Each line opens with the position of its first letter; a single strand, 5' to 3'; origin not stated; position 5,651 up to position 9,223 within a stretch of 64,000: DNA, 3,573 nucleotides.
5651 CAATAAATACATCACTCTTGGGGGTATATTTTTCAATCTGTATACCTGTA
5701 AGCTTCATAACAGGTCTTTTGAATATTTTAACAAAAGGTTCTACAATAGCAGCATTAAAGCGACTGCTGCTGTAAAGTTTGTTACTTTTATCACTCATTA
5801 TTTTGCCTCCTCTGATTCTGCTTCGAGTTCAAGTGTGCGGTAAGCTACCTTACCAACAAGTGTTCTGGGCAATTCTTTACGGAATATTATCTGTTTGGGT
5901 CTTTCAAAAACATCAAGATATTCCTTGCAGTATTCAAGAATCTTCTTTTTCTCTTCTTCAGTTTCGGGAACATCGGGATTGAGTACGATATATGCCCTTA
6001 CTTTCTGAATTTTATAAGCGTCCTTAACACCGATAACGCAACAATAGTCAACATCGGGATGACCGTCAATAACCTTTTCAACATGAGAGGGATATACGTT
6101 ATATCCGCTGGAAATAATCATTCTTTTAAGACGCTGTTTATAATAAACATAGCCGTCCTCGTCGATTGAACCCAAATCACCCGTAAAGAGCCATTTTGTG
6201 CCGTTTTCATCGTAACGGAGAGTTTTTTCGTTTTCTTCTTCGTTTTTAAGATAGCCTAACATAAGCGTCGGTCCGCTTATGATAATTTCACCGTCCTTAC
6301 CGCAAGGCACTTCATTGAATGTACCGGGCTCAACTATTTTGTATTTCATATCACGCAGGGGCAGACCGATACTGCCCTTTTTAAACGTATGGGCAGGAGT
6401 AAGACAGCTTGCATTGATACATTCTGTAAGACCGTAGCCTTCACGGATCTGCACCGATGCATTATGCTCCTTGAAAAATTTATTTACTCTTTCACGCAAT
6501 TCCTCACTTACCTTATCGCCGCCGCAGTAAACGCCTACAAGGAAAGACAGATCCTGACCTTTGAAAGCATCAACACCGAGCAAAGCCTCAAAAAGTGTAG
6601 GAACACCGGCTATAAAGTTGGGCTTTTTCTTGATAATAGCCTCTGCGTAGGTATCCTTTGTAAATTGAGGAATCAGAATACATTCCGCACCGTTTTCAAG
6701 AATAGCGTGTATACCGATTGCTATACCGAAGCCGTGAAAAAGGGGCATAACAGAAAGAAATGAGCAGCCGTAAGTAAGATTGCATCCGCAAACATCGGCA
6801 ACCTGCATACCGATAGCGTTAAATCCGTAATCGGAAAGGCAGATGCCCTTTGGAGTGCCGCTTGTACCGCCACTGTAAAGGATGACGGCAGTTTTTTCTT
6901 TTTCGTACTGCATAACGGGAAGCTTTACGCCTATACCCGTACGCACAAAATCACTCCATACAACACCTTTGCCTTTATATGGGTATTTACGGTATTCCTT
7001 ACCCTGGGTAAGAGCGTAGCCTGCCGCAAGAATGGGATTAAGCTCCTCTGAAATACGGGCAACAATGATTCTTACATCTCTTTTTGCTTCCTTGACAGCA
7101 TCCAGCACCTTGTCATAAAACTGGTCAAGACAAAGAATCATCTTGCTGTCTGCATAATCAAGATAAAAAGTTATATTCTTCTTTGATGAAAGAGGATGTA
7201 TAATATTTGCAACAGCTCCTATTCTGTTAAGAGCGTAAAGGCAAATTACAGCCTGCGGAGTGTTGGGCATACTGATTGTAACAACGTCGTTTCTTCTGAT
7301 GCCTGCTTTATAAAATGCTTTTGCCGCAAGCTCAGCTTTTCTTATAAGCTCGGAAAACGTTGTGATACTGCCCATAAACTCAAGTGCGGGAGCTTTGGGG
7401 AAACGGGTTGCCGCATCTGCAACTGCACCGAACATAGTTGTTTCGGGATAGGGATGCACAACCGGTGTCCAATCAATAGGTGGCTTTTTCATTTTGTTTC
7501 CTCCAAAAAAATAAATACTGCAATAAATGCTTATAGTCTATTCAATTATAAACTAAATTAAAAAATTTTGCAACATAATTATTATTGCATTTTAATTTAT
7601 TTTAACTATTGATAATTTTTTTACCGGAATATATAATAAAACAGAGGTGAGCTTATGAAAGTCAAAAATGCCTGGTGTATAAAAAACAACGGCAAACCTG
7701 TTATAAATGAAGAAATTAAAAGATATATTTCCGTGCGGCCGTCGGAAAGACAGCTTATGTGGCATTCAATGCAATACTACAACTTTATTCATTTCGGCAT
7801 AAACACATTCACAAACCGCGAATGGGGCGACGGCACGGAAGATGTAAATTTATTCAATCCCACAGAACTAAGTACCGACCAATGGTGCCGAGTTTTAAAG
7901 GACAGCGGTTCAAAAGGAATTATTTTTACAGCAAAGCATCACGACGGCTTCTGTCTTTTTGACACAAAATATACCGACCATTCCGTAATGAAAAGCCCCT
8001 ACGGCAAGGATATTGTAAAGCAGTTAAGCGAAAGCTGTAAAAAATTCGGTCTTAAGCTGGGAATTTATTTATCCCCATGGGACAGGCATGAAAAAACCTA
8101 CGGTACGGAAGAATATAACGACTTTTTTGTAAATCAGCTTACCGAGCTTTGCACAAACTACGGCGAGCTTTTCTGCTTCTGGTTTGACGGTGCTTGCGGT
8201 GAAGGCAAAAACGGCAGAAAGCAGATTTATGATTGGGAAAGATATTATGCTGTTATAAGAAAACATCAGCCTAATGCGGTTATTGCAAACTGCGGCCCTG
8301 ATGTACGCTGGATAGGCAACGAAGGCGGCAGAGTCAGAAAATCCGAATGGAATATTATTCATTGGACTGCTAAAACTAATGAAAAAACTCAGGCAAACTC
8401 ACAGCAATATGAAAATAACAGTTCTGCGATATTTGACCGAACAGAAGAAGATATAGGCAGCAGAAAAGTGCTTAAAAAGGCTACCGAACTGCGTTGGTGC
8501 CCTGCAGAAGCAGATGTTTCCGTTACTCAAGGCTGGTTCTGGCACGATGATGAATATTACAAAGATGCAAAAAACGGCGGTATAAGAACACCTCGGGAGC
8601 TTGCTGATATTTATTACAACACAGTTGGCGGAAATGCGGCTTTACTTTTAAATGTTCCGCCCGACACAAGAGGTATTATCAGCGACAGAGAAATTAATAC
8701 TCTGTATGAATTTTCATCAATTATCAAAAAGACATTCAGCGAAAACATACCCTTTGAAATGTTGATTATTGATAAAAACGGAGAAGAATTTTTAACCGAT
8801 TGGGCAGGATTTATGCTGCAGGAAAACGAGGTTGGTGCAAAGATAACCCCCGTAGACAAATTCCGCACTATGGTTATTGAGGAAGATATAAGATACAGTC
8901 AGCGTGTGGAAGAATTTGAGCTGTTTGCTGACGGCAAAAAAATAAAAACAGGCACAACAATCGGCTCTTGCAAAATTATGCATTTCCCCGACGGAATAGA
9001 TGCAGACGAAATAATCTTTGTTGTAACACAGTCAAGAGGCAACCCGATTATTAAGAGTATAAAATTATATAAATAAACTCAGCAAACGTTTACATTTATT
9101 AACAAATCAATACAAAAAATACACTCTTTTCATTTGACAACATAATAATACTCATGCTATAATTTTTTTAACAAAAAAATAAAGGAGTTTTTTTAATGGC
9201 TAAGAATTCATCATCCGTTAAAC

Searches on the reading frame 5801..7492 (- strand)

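Call 69: search_protein_families(library=pfam, proteins=[window:5801-7492:-], max_evalue=0.00001)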
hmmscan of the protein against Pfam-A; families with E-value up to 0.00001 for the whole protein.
window:5801-7492:- (564 aa): 2 families
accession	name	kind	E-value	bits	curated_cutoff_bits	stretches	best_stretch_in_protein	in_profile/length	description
PF00501.34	AMP-binding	-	7.8e-68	229.4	29.9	1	26-415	3-384/384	AMP-binding enzyme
PF13193.12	AMP-binding_C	-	1.1e-14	55.5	24.5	1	471-548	2-76/76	AMP-binding enzyme C-terminal domain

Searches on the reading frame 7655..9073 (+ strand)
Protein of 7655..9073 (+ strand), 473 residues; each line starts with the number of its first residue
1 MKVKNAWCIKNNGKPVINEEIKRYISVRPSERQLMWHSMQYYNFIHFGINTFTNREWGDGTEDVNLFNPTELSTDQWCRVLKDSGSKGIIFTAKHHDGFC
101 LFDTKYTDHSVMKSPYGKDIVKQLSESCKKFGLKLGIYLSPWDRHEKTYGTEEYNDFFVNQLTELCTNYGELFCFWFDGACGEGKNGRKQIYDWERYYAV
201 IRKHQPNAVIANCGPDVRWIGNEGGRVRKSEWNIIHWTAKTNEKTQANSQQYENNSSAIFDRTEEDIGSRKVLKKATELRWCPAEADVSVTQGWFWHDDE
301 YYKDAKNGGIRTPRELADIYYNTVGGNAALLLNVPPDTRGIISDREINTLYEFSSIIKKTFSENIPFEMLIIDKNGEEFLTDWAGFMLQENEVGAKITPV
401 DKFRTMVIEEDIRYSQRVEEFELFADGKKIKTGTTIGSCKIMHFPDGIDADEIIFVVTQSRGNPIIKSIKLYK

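Call 69: search_protein_families(library=pfam, proteins=[window:7655-9073:+], max_evalue=0.00001)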
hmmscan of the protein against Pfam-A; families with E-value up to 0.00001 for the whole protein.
window:7655-9073:+ (473 aa): 1 family
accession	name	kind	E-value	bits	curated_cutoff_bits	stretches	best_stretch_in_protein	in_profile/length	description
PF01120.23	Alpha_L_fucos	-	2.6e-36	126.2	25.2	1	53-355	86-338/345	Alpha-L-fucosidase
